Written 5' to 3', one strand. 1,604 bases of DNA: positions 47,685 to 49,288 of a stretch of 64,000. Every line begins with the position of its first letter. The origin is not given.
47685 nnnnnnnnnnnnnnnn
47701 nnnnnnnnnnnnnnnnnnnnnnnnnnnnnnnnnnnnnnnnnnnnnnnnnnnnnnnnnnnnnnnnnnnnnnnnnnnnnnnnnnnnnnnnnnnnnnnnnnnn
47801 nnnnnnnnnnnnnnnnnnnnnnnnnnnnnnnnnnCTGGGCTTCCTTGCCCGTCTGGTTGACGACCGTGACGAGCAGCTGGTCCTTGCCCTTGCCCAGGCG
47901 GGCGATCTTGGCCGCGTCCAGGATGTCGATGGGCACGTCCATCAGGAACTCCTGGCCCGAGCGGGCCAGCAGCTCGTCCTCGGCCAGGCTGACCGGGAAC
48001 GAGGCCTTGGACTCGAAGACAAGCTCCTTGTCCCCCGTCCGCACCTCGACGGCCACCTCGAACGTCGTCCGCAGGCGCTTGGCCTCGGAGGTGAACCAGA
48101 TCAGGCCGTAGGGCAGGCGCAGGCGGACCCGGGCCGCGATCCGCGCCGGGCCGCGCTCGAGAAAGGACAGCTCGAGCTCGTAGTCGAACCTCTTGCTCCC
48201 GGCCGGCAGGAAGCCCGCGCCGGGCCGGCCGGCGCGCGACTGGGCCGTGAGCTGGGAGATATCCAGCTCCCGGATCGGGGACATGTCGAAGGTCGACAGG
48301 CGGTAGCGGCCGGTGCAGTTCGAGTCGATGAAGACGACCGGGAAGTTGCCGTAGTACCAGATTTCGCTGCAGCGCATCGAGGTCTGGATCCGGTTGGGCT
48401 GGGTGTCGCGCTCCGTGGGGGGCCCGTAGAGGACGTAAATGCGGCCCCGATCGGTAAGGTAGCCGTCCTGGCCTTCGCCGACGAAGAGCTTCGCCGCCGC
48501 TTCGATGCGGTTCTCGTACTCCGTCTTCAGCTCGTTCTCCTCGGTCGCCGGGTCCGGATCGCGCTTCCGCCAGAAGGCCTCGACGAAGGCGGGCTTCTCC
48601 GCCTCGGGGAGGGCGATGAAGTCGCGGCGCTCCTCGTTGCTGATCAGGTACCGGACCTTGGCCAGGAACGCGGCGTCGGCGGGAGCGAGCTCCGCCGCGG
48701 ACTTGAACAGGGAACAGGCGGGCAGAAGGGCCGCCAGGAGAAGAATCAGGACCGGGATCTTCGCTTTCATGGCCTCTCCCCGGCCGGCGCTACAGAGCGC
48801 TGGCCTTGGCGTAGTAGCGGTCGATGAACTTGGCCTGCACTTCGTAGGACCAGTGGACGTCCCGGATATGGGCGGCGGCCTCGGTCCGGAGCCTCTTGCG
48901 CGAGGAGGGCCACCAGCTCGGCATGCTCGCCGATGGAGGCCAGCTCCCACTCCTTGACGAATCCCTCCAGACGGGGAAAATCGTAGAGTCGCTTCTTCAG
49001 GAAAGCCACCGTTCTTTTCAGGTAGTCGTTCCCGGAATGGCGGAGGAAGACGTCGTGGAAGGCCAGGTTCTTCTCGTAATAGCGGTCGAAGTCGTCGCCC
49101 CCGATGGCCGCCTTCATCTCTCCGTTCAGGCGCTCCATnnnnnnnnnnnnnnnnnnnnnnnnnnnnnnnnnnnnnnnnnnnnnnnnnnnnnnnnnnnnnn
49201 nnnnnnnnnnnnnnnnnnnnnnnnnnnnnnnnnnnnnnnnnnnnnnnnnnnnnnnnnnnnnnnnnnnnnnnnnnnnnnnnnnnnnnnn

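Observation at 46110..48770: IS3-family transposase remnant, low-GC block with a sulfatase-family gene fragment, and an in-frame read-through from a GWxTD lipoprotein gene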

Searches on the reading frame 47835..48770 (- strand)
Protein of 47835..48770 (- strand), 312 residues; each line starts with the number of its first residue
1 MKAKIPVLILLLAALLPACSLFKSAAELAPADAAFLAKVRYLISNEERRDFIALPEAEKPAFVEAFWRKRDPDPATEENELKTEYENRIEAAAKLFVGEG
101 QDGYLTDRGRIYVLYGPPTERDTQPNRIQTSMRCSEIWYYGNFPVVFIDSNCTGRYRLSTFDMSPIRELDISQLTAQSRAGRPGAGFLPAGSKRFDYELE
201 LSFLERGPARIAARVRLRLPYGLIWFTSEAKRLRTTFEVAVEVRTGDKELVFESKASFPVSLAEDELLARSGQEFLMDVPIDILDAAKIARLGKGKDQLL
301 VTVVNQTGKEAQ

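Call 7: search_protein_families(library=pfam, proteins=[window:47835-48770:-], max_evalue=0.01)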
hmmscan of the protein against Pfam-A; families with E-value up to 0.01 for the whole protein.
window:47835-48770:- (312 aa): 1 family
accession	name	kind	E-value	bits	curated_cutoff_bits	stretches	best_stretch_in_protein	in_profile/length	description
PF20094.4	GWxTD_dom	-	2.8e-11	43.9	26.9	1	35-141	33-127/172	GWxTD domain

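Call 18: find_homologous_proteins(query=window:47835-48770:-, max_evalue=0.00001)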
Query window:47835-48770:- (312 aa): 668 proteins with E <= 0.00001 among 8000 candidates; the best 120 are listed.
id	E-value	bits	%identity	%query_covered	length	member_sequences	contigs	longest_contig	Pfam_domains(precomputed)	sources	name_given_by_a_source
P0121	2.7e-189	646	94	100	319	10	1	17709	PF20094.5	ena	-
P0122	2.9e-183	626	89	100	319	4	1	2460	PF20094.5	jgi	jgi:GWxTD domain-containing protein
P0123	1.1e-161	555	82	93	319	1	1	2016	PF20094.5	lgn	-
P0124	3.3e-158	544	80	93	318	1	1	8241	PF20094.5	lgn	-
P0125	4.5e-142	491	69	100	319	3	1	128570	PF20094.5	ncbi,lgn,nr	ncbi:MAG: GWxTD domain-containing protein [Candidatus Aminicenantes bacterium]|nr:GWxTD domain-conta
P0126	2.3e-124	432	62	100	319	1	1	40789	PF20094.5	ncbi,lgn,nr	ncbi:MAG: GWxTD domain-containing protein [Acidobacteriota bacterium]|nr:GWxTD domain-containing pro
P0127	2.2e-122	426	63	100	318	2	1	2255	PF20094.5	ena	-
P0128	1.8e-117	410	59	100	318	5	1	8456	PF20094.5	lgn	-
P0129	2.1e-116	406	57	100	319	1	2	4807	PF20094.5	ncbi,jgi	-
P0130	2.8e-113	396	57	98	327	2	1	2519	PF20094.5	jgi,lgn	-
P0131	2.4e-111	390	56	98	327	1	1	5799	PF20094.5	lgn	-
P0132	4.6e-109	382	56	98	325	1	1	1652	PF20094.5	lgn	-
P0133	2.0e-103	364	53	99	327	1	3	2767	PF20094.5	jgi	jgi:GWxTD domain-containing protein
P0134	2.5e-100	354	53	95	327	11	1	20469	PF20094.5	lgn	-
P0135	6.2e-96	339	51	98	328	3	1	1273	PF20094.5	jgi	jgi:GWxTD domain-containing protein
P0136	1.3e-94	335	52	94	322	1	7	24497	PF20094.5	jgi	jgi:GWxTD domain-containing protein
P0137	1.3e-93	332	50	94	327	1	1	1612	PF20094.5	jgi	jgi:GWxTD domain-containing protein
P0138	3.9e-92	327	50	95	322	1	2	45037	PF20094.5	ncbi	-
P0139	3.2e-90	320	48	94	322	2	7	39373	PF20094.5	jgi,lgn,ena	jgi:GWxTD domain-containing protein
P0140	1.7e-89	318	48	95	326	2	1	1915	PF20094.5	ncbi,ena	-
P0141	5.2e-89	316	48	98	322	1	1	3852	PF20094.5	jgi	-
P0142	1.2e-88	315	48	97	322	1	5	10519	PF20094.5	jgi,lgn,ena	jgi:GWxTD domain-containing protein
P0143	3.7e-88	314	48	94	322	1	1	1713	PF20094.5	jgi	jgi:GWxTD domain-containing protein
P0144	7.2e-87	309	48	98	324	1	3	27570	PF20094.5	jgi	jgi:GWxTD domain-containing protein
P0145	1.9e-86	308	46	95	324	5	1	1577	PF20094.5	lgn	-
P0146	2.7e-86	307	46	99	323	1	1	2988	PF20094.5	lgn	-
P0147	4.1e-85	304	45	94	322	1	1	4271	PF20094.5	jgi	jgi:GWxTD domain-containing protein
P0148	5.5e-85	303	45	99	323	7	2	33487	PF20094.5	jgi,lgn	jgi:GWxTD domain-containing protein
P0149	7.9e-85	303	45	99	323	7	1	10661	PF20094.5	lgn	-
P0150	1.0e-84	302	43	100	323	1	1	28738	PF20094.5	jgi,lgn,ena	-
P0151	1.3e-84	302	47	94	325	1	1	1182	PF20094.5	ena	-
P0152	2.5e-84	301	47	97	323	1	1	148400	PF20094.5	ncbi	-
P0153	3.4e-84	301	45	99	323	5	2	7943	PF20094.5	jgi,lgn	jgi:GWxTD domain-containing protein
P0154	5.7e-84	300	46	97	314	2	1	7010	PF20094.5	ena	-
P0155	6.2e-84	300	44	99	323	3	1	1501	PF20094.5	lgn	-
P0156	7.2e-84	300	47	94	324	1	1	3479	PF20094.5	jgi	jgi:GWxTD domain-containing protein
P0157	1.0e-83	299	48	98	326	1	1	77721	PF20094.5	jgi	jgi:GWxTD domain-containing protein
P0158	1.2e-83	299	45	99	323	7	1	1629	PF20094.5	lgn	-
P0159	2.1e-83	298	46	97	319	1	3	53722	PF20094.5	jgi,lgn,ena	jgi:GWxTD domain-containing protein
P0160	3.3e-83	297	45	96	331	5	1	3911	PF20094.5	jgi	-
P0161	4.7e-83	297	45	96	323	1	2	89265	PF20094.5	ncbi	-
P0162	6.9e-83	296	45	97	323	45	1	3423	PF20094.5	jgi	-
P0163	9.8e-83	296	43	97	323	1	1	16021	PF20094.5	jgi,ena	-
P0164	1.6e-82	295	47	96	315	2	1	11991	PF20094.5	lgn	-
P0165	1.6e-82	295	46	98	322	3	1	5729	PF20094.5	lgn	-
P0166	4.4e-82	294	44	97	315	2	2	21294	PF20094.5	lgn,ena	-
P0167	5.6e-82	293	44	96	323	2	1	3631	PF20094.5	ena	-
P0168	1.7e-81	292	47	96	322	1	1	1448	PF20094.5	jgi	jgi:GWxTD domain-containing protein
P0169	2.4e-81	291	48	95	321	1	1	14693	PF20094.5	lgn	-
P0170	3.1e-80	288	47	96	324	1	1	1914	PF20094.5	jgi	jgi:GWxTD domain-containing protein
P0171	1.4e-79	285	45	94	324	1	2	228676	PF20094.5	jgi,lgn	-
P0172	3.5e-79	284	45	94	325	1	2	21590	PF20094.5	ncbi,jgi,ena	ncbi:MAG TPA: GWxTD domain-containing protein [Acidobacteriota bacterium]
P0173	4.2e-79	284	47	96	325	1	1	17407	PF20094.5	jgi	jgi:GWxTD domain-containing protein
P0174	1.0e-77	279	44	97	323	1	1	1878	PF20094.5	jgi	jgi:GWxTD domain-containing protein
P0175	1.8e-77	279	44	96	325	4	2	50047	PF20094.5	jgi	jgi:GWxTD domain-containing protein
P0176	2.4e-77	278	43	94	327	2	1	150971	PF20094.5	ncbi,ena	-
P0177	3.1e-77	278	42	96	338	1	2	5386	PF20094.5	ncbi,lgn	ncbi:MAG: GWxTD domain-containing protein [Candidatus Aminicenantales bacterium]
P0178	3.2e-77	278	46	96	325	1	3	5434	PF20094.5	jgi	jgi:GWxTD domain-containing protein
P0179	4.8e-77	277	44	94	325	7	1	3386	PF20094.5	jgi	jgi:GWxTD domain-containing protein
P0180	7.7e-77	276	43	94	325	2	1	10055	PF20094.5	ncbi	-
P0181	3.6e-76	274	45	94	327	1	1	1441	PF20094.5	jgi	jgi:GWxTD domain-containing protein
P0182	3.7e-76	274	43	98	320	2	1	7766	PF20094.5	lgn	-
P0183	3.7e-76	274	43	98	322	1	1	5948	PF20094.5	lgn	-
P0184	4.7e-76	274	45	95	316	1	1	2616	PF20094.5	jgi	jgi:GWxTD domain-containing protein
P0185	2.0e-75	272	45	98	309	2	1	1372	PF20094.5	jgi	jgi:GWxTD domain-containing protein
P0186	2.1e-75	272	42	97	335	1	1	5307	PF20094.5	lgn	-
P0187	2.4e-75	272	44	99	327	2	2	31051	PF20094.5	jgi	jgi:GWxTD domain-containing protein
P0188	4.7e-75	271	44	99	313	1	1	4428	PF20094.5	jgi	-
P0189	4.7e-75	271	44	99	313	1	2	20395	PF20094.5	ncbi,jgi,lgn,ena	-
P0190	4.7e-75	271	44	99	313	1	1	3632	PF20094.5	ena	-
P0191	4.8e-75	271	42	97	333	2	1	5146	PF20094.5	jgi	-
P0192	2.4e-74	268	43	95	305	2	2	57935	PF20094.5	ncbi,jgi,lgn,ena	-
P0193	3.9e-74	268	41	94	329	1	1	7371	PF20094.5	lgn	-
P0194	6.5e-74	267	41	97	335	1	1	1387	PF20094.5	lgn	-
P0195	7.4e-74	267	41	98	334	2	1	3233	PF20094.5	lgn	-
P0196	1.1e-73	266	41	95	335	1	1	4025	PF20094.5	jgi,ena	-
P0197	1.1e-73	266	41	98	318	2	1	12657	PF20094.5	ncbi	-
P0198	1.3e-73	266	44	98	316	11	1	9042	PF20094.5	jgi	-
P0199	1.4e-73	266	43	96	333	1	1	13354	PF20094.5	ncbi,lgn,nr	ncbi:MAG: GWxTD domain-containing protein [Candidatus Aminicenantes bacterium]|nr:GWxTD domain-conta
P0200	1.5e-73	266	43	94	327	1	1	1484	PF20094.5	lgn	-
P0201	1.9e-73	265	43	96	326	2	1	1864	PF20094.5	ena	-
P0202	1.9e-73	265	41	98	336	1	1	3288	PF20094.5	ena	-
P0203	2.2e-73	265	43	95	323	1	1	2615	PF20094.5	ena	-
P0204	2.6e-73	265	43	94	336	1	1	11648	PF20094.5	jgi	jgi:GWxTD domain-containing protein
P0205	3.5e-73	264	41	98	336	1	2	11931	PF20094.5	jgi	jgi:GWxTD domain-containing protein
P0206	4.2e-73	264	43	96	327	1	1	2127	PF20094.5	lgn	-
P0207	6.6e-73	264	42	96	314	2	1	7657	PF20094.5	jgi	jgi:GWxTD domain-containing protein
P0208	6.9e-73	263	41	94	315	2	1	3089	PF20094.5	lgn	-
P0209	8.0e-73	263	41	98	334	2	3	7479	PF20094.5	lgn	-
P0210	8.5e-73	263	42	94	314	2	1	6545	PF20094.5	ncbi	-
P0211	9.5e-73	263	42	94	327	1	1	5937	PF20094.5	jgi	jgi:GWxTD domain-containing protein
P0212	1.1e-72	263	42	94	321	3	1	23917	PF20094.5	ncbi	-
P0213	1.2e-72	263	41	99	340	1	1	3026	PF20094.5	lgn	-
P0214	1.4e-72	262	43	96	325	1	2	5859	PF20094.5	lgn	-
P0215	1.6e-72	262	42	99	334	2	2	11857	PF20094.5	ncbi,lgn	-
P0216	1.6e-72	262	40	99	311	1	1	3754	PF20094.5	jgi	-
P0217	2.1e-72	262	44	96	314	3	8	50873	PF20094.5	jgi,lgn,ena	jgi:GWxTD domain-containing protein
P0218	3.6e-72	261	42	98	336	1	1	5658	PF20094.5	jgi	jgi:GWxTD domain-containing protein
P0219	3.8e-72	261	43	94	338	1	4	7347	PF20094.5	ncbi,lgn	-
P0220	3.9e-72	261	42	94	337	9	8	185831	PF20094.5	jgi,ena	-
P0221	4.0e-72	261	42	96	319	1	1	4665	PF20094.5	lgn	-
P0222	4.4e-72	261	43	94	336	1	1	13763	PF20094.5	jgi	jgi:GWxTD domain-containing protein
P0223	4.5e-72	261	42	96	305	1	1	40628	PF20094.5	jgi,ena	-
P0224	7.2e-72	260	44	97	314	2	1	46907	PF20094.5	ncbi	-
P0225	1.1e-71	260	40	97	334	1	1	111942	PF20094.5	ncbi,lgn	-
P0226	1.1e-71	260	42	98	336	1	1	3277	PF20094.5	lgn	-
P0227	1.1e-71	260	41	94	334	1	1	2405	PF20094.5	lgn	-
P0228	1.3e-71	259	41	94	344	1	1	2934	PF20094.5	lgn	-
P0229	1.4e-71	259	43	98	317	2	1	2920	PF20094.5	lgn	-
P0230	1.6e-71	259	43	96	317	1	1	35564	PF20094.5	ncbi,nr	ncbi:MAG: GWxTD domain-containing protein [Candidatus Aminicenantes bacterium]|nr:GWxTD domain-conta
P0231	1.7e-71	259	43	94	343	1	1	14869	PF20094.5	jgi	-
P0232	1.7e-71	259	42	94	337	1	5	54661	PF20094.5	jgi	jgi:GWxTD domain-containing protein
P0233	1.9e-71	259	43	94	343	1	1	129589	PF20094.5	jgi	-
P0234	2.4e-71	258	43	94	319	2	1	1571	PF20094.5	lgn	-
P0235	3.0e-71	258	42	94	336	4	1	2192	PF20094.5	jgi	-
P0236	3.2e-71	258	42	98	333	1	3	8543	PF20094.5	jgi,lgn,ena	-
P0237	3.8e-71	258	41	98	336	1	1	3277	PF20094.5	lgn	-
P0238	3.9e-71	258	41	94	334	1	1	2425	PF20094.5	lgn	-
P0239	4.6e-71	257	40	97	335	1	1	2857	PF20094.5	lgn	-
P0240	4.7e-71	257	39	98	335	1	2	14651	PF20094.5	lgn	-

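Call 19: find_encoding_contigs(protein=P0121, flank=6000, max_places=3)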
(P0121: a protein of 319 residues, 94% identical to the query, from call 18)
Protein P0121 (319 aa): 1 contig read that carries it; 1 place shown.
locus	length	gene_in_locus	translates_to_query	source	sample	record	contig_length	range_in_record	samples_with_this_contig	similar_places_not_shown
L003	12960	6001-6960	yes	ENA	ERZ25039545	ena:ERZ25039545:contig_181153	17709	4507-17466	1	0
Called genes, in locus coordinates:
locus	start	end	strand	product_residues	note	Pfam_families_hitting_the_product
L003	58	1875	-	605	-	PF08443:RimK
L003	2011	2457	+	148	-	-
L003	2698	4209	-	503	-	-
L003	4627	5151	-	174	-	-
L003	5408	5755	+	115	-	PF00392:GntR (weak)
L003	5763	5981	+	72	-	-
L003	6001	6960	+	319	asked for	PF20094:GWxTD_dom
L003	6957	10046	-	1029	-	PF13620:CarboxypepD_reg, PF13715:CarbopepD_reg_2 (weak), PF25183:OMP_b-brl_4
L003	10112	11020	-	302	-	PF00480:ROK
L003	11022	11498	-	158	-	-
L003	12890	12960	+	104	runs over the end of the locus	?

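Call 32: list_cluster_members(proteins=[P0241, P0121])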
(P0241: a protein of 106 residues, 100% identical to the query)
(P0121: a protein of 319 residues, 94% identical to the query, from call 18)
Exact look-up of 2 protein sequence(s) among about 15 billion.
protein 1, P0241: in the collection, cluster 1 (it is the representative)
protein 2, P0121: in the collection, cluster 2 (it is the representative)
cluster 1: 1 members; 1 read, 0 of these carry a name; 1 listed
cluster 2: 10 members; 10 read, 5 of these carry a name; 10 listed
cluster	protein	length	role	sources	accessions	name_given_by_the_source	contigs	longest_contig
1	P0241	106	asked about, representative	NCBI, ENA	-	-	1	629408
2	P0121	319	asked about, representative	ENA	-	-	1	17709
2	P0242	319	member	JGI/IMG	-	GWxTD domain-containing protein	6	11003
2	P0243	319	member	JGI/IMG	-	GWxTD domain-containing protein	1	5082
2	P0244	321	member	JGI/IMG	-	GWxTD domain-containing protein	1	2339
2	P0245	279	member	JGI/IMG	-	putative transposase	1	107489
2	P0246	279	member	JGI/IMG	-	putative transposase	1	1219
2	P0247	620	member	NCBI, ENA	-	-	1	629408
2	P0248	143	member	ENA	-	-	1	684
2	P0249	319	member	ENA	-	-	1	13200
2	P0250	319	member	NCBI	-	-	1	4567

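Call 33: find_encoding_contigs(protein=P0245, flank=5000, max_places=5)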
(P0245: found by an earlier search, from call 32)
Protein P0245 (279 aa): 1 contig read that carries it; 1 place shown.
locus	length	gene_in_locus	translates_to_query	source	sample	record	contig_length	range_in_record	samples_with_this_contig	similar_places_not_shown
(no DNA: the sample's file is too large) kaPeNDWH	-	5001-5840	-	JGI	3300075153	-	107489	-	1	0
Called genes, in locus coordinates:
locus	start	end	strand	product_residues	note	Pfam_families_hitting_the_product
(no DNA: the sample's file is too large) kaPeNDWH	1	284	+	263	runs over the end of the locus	PF00106:adh_short, PF08659:KR, PF13561:adh_short_C2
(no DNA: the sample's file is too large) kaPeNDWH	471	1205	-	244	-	PF00872:Transposase_mut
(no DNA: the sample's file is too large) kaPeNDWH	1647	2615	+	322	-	-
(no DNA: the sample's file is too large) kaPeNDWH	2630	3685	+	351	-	PF17170:DUF5128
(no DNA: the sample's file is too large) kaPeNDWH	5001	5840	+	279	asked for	PF13276:HTH_21, PF00665:rve, PF13683:rve_3, PF13333:rve_2 (weak)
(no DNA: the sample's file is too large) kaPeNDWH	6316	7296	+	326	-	PF02729:OTCace_N, PF00185:OTCace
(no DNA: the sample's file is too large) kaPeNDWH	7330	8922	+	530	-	-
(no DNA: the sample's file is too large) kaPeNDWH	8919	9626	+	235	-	PF00753:Lactamase_B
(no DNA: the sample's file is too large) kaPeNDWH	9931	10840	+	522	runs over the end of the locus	PF03629:SASA (weak)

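Call 34: find_encoding_contigs(protein=P0247, flank=5000, max_places=5)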
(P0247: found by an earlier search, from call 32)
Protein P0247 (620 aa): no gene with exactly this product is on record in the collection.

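Call 36: find_encoding_contigs(protein=P0246, flank=5000, max_places=5)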
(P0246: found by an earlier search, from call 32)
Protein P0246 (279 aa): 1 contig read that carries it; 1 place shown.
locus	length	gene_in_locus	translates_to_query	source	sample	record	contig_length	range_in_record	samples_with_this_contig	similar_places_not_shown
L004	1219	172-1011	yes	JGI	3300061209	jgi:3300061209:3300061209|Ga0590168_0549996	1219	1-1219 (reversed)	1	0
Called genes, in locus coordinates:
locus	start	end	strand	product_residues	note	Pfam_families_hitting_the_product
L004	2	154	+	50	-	?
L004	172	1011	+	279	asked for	PF13276:HTH_21, PF00665:rve, PF13683:rve_3, PF13333:rve_2 (weak)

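Call 56: find_encoding_contigs(protein=P0242, flank=1500, max_places=6)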
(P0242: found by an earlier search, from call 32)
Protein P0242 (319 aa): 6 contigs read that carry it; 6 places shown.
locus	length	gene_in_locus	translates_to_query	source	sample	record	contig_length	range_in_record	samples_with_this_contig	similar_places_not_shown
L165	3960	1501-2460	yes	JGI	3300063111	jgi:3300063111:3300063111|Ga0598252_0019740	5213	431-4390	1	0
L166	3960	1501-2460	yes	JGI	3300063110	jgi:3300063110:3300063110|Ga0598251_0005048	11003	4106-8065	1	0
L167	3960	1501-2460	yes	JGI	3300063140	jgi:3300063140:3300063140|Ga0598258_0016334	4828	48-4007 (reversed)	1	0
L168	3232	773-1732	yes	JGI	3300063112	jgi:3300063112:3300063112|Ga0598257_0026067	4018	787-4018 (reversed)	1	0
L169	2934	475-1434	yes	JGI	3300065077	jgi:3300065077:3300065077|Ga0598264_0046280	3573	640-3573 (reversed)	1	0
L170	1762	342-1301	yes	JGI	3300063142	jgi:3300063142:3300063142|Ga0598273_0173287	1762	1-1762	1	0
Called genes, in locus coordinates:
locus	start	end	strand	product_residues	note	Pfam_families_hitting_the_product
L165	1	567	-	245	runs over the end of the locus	PF00005:ABC_tran, PF13304:AAA_21 (faint)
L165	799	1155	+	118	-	PF00392:GntR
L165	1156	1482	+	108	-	PF07729:FCD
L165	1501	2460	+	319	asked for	PF20094:GWxTD_dom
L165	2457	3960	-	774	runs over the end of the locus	?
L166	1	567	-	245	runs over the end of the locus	PF00005:ABC_tran, PF13304:AAA_21 (weak)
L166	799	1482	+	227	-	PF00392:GntR, PF07729:FCD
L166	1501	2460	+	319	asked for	PF20094:GWxTD_dom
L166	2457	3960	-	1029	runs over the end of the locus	PF13620:CarboxypepD_reg, PF25183:OMP_b-brl_4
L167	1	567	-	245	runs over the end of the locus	PF00005:ABC_tran, PF13304:AAA_21 (weak)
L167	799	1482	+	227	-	PF00392:GntR, PF07729:FCD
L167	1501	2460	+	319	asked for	PF20094:GWxTD_dom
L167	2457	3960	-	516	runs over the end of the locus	?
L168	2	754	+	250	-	?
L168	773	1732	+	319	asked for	PF20094:GWxTD_dom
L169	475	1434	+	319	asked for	PF20094:GWxTD_dom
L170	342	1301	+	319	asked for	PF20094:GWxTD_dom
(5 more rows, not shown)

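Call 57: find_encoding_contigs(protein=P0125, flank=4000, max_places=2)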
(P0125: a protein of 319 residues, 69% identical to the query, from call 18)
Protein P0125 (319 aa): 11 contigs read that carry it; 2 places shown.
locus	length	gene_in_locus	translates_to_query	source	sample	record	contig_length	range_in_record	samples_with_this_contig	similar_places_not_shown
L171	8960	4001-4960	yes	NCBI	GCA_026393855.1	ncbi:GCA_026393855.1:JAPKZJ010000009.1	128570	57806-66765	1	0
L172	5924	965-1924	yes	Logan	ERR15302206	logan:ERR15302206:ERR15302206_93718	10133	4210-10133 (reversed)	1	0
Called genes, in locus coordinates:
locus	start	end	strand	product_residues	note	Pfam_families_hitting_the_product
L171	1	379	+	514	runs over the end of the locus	PF00474:SSF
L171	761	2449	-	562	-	PF16949:ABC_tran_2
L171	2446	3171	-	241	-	PF00005:ABC_tran, PF13304:AAA_21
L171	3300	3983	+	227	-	PF00392:GntR, PF07729:FCD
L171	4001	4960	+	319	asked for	PF20094:GWxTD_dom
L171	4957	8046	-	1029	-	PF13620:CarboxypepD_reg, PF25183:OMP_b-brl_4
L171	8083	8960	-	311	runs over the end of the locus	PF00480:ROK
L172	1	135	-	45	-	?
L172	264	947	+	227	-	PF00392:GntR, PF07729:FCD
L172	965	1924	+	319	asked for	PF20094:GWxTD_dom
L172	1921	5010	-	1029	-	PF13620:CarboxypepD_reg, PF25183:OMP_b-brl_4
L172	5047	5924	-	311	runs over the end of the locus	PF00480:ROK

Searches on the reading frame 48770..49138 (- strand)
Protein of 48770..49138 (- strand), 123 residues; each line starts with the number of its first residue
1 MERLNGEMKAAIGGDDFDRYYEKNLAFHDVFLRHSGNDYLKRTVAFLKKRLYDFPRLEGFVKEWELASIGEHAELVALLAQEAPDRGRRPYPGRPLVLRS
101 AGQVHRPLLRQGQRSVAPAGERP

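Call 7: search_protein_families(library=pfam, proteins=[window:48770-49138:-], max_evalue=0.01)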
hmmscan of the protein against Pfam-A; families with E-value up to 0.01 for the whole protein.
window:48770-49138:- (123 aa): 1 family
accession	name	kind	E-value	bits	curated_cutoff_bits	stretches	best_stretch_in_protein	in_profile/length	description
PF07729.17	FCD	-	4.1e-13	50.3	24.3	1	1-88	29-116/125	FCD domain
